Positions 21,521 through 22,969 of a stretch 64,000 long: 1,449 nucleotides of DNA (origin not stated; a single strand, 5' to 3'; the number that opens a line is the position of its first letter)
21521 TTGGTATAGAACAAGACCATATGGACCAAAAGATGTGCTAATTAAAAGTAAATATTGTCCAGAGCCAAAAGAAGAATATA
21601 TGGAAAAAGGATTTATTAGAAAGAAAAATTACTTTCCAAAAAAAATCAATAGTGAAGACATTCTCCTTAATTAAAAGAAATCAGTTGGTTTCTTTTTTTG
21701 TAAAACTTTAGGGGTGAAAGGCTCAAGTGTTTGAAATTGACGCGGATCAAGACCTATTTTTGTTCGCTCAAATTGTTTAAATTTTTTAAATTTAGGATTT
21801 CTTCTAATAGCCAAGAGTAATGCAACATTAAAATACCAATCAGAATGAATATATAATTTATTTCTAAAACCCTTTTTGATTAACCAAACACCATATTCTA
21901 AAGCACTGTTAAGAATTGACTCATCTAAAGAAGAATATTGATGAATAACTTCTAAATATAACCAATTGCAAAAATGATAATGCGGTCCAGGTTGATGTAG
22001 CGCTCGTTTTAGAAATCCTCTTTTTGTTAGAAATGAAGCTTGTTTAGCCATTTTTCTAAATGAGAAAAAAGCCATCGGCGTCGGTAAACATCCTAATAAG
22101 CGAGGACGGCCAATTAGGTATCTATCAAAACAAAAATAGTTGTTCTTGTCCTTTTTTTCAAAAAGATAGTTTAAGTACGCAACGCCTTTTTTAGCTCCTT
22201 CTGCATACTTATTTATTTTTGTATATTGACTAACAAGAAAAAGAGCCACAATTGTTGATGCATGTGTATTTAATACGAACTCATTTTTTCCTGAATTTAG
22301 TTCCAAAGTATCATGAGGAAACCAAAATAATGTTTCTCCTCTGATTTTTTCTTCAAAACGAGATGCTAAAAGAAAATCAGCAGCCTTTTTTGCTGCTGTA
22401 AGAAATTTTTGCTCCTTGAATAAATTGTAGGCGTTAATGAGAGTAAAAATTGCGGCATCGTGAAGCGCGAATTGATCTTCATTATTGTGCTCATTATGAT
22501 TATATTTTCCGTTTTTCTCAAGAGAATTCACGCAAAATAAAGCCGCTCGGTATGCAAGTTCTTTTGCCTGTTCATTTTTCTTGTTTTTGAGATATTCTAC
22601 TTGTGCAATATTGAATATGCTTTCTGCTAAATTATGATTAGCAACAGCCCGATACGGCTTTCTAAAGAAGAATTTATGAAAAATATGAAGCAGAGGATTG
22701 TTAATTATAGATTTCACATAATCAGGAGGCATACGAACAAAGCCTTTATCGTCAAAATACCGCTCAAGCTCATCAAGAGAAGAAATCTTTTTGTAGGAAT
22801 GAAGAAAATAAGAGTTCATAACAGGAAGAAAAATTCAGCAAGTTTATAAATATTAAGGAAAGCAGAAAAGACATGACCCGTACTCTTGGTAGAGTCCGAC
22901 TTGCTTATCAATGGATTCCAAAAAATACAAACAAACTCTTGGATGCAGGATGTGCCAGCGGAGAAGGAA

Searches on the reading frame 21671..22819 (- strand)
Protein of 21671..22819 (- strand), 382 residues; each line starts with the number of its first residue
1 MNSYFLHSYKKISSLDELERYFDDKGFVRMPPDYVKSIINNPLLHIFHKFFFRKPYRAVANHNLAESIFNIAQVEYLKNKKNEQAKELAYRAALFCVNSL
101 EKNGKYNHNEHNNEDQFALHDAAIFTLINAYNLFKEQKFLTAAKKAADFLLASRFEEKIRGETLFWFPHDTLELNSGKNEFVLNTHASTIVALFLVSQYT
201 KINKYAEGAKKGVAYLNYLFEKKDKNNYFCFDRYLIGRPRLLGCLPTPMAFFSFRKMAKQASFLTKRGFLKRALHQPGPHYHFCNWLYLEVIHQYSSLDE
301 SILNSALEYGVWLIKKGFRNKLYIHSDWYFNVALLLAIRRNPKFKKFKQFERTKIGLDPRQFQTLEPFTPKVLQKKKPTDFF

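Call 19: search_protein_families(library=pfam, proteins=[window:21671-22819:-], max_evalue=0.00001)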
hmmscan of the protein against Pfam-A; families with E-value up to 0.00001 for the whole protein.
window:21671-22819:- (382 aa): 1 family
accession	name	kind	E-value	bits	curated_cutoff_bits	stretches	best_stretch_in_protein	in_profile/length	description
PF06662.19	C5-epim_C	-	1.1e-07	32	23.3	1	123-232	34-142/188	D-glucuronyl C5-epimerase C-terminus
